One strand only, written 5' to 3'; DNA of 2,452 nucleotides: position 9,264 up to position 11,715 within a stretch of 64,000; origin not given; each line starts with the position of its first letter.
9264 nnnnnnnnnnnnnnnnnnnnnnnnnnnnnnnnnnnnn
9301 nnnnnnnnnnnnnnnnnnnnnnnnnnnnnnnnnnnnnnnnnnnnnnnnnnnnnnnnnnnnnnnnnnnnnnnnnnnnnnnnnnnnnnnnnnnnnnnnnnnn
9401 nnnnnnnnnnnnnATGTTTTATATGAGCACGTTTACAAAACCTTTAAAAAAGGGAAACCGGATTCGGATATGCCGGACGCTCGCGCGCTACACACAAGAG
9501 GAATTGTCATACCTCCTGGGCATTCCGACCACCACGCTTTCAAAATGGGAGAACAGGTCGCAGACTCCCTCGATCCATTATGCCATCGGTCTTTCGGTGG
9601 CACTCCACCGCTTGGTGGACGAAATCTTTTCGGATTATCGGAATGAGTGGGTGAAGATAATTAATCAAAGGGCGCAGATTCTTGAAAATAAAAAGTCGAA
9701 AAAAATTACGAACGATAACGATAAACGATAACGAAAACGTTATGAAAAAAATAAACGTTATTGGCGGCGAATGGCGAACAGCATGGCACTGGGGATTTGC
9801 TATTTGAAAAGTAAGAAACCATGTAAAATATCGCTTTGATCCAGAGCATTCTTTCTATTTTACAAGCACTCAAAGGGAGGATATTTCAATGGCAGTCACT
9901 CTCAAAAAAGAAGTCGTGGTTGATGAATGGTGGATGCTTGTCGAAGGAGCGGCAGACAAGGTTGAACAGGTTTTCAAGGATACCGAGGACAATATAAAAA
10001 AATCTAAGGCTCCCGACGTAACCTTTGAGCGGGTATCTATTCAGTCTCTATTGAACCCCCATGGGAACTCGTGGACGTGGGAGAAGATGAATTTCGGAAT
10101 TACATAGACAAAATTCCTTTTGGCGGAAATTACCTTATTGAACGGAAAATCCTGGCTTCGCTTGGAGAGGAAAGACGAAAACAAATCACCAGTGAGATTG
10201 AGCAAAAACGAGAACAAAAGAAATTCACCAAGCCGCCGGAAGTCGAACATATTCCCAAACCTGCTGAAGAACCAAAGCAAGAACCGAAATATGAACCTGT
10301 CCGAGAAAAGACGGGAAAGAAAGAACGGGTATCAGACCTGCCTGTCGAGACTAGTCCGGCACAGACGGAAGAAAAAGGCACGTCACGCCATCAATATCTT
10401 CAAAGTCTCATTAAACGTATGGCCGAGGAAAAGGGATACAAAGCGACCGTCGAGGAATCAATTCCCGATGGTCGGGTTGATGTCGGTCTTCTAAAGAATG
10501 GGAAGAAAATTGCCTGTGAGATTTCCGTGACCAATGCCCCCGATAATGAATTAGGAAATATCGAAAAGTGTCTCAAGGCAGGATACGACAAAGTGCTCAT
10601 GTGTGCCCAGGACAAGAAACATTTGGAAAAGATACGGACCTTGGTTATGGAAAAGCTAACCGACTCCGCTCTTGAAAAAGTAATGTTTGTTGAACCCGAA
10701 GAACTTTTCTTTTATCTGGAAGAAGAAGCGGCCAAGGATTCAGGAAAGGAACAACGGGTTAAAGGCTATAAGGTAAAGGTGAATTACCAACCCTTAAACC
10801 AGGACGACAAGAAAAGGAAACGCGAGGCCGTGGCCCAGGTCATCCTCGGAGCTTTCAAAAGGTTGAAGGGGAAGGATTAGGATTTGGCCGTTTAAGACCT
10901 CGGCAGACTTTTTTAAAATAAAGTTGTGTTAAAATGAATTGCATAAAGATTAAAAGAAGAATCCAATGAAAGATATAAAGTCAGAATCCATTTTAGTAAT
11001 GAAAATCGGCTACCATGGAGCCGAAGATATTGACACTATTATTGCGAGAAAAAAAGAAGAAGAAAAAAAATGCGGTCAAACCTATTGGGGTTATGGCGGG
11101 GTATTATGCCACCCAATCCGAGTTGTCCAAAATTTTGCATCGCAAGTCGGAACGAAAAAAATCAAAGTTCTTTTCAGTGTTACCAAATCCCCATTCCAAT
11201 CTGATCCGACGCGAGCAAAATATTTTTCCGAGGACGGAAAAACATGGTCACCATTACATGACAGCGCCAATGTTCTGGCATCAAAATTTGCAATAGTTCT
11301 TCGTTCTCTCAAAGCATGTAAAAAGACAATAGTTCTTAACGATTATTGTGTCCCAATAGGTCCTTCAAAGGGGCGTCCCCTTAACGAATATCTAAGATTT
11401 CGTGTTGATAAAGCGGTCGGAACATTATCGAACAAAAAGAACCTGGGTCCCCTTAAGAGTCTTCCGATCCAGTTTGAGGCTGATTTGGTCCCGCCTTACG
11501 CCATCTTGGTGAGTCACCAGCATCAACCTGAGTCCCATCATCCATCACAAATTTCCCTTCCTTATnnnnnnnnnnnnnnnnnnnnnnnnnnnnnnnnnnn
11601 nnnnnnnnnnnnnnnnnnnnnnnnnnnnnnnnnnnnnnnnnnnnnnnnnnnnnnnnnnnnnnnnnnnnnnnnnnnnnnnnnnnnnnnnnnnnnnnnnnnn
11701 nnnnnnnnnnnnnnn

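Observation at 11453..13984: A large serine recombinase fused in-frame to an HTH plus DUF43/BpsA-like SAM-transferase domain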

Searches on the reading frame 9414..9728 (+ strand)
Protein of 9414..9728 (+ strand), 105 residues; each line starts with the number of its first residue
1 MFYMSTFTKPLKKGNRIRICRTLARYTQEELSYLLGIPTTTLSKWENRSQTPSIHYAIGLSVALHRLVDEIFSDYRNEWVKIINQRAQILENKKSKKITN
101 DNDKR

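Call 24: search_protein_families(library=pfam, proteins=[window:9414-9728:+], max_evalue=0.01)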
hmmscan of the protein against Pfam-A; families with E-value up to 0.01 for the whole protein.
window:9414-9728:+ (105 aa): 3 families
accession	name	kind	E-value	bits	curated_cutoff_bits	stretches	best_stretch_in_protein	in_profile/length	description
PF01381.28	HTH_3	-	4.4e-08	33.5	23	1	17-65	1-49/55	Helix-turn-helix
PF13560.12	HTH_31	-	5.6e-05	23.8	27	1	14-61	3-51/64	Helix-turn-helix domain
PF07022.19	Phage_CI_repr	-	0.00025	21.7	22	1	19-58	6-44/65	Bacteriophage CI repressor helix-turn-helix domain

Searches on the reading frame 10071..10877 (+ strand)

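Call 24: search_protein_families(library=pfam, proteins=[window:10071-10877:+], max_evalue=0.01)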
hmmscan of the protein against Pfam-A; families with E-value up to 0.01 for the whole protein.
window:10071-10877:+ (269 aa): 1 family
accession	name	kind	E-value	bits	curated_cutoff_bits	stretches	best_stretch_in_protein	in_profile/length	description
PF08011.17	PDDEXK_9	-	0.0093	16.4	25.5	0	108-141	4-38/105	PD-(D/E)XK nuclease superfamily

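Call 49: search_protein_families(library=padloc, proteins=[window:10071-10877:+], max_evalue=0.001)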
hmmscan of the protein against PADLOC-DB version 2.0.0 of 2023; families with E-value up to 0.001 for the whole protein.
window:10071-10877:+ (269 aa): 0 families

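Call 50: search_protein_families(library=phrogs, proteins=[window:10071-10877:+], max_evalue=0.001)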
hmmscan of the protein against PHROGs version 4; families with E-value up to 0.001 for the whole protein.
window:10071-10877:+ (269 aa): 0 families

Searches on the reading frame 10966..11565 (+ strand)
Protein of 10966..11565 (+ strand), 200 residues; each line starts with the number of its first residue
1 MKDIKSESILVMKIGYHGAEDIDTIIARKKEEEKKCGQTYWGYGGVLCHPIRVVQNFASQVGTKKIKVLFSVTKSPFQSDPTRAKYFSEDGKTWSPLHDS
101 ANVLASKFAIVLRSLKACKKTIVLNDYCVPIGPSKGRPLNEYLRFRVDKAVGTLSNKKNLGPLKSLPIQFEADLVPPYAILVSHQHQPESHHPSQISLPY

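Call 24: search_protein_families(library=pfam, proteins=[window:10966-11565:+], max_evalue=0.01)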
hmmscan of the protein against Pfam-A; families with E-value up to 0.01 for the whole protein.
window:10966-11565:+ (200 aa): 0 families

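Call 39: find_homologous_proteins(query=window:10966-11565:+, max_evalue=0.001)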
Query window:10966-11565:+ (200 aa): 78 proteins with E <= 0.001 among 334 candidates.
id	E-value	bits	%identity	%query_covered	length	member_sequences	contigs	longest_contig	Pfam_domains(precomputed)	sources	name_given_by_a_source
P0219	3.7e-131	453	100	100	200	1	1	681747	-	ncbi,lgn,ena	-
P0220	2.2e-64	235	56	92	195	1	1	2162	-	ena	-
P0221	4.7e-44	169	48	95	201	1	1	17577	-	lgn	-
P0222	3.2e-41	159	47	90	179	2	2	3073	-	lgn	-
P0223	3.5e-41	159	44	91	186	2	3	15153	-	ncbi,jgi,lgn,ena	-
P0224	3.6e-41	159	47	91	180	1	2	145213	-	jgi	-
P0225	5.0e-39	152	43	87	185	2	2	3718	-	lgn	-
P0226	4.7e-38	149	43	86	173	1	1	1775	-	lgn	-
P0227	2.7e-37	147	42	88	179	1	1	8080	-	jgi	-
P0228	3.5e-36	143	45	90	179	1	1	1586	-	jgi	jgi:hypothetical protein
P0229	1.4e-35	141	41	90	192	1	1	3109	-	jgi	jgi:hypothetical protein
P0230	2.9e-35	140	41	88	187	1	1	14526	-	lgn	-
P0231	5.7e-35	139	40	91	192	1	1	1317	-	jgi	jgi:hypothetical protein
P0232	7.0e-35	139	48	87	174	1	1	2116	-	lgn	-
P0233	2.3e-34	137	43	86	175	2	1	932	-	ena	-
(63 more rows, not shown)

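Call 45: predict_structure(alignment_id=A5)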
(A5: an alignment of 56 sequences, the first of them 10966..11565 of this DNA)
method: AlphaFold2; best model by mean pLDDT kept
length: 200 residues; sequences in the alignment: 56
mean_pLDDT: 92.3   pTM: 0.88
mean pLDDT of the five models: 92.3, 92.2, 91.6, 91.4, 90.7
residues with pLDDT >= 90: 161; 70-90: 27; 50-70: 11; < 50: 1
segments of 3 or more residues with pLDDT < 50: none
pLDDT, mean of each block of 10 residues (from residue 1): 90 89 95 98 95 97 94 87 96 97 96 98 97 96 95 89 94 98 87 56
secondary structure, 60 per line:
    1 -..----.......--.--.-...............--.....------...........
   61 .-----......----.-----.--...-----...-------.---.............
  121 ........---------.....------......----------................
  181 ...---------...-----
elements in order: E8-14 H22-36 E39-43 H50-61 E67-72 E86-88 E94-96 E108-123 H139-142 E149-154 E165-183

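Call 49: search_protein_families(library=padloc, proteins=[window:10966-11565:+], max_evalue=0.001)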
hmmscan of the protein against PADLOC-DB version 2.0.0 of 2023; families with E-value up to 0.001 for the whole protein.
window:10966-11565:+ (200 aa): 0 families

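Call 50: search_protein_families(library=phrogs, proteins=[window:10966-11565:+], max_evalue=0.001)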
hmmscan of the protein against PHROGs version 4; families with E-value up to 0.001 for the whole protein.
window:10966-11565:+ (200 aa): 0 families

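Call 59: find_encoding_contigs(protein=P0219, flank=500, max_places=4)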
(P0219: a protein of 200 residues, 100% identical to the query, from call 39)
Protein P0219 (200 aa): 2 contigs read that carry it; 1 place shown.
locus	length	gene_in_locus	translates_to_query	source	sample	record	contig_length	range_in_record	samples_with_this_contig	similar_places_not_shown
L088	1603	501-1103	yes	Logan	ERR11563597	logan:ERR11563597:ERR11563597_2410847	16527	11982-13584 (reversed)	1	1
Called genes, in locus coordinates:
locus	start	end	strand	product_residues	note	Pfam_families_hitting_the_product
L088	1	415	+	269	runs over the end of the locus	-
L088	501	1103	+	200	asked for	-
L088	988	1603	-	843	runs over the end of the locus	PF00239:Resolvase, PF07508:Recombinase, PF01861:BpsA_C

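Call 64: fold_search(model_id=the predicted structure, library=pdb)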
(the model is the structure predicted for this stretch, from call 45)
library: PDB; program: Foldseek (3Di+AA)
matches with E <= 10: 92; with E <= 0.001: 0
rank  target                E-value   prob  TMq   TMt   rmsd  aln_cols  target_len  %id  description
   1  4rdo_D                4.5e-02  0.28  0.20  0.25  14.3       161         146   12  Structure of YTH-YTHDF2 in the free state (released 2014-12-24)
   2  4rdo_B                4.7e-02  0.23  0.20  0.25  13.7       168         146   10  Structure of YTH-YTHDF2 in the free state (released 2014-12-24)
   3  9qem_B                5.7e-02  0.25  0.20  0.25  14.3       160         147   12  Crystal structure of YTHDF2 in complex with compound 3 (AI-DF2-11) (released 2025-07-09)
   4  4rdn_B                6.8e-02  0.23  0.21  0.26  13.7       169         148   11  Structure of YTH-YTHDF2 in complex with m6A (released 2014-12-24)
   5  4rdo_E                9.1e-02  0.15  0.20  0.25  13.3       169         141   11  Structure of YTH-YTHDF2 in the free state (released 2014-12-24)
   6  9qem_A                1.1e-01  0.20  0.21  0.27  14.8       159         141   12  Crystal structure of YTHDF2 in complex with compound 3 (AI-DF2-11) (released 2025-07-09)
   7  7z4u_B                1.1e-01  0.18  0.21  0.26  14.8       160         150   12  Crystal structure of YTHDF2 with compound YLI_DF_028 (released 2022-03-16)
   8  7a1v_A                1.2e-01  0.21  0.21  0.26  14.5       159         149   12  Crystal structure of YTHDF2 in complex with m1A (released 2021-08-25)
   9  7z8w_A                1.4e-01  0.18  0.21  0.27  14.5       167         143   12  Crystal structure of YTHDF2 with compound YLI_DC1_018 (released 2022-03-30)
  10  7r5w_B                1.5e-01  0.18  0.21  0.26  14.8       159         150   12  Crystal structure of YTHDF2 with compound YLI_DF_029 (released 2022-03-16)
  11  7ql7_B                3.1e-01  0.13  0.20  0.21  11.3       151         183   11  Crystal structure of YTHDF1 YTH domain in complex with the ebsulfur derivative compound 9 (released 2022-11-23)
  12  6zot_A                3.1e-01  0.10  0.18  0.22  12.6       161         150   10  Crystal structure of YTHDF3 YTH domain in complex with m6A RNA (released 2020-10-28)
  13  8bs6                  3.5e-01  0.10  0.19  0.20  13.2       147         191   10  Crystal structure of YTHDF3 disulfide mutant (closed conformation) (released 2023-12-13)
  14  2p0l                  3.8e-01  0.03  0.14  0.11  15.7       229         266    6  Crystal structure of a Lipoate-protein ligase A (released 2007-03-20)
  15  7yz8_L                4.8e-01  0.12  0.17  0.19   4.7        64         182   16  Triclinic crystal structure of YTHDF1 YTH domain (544AVV546 mutant) (released 2023-03-01)
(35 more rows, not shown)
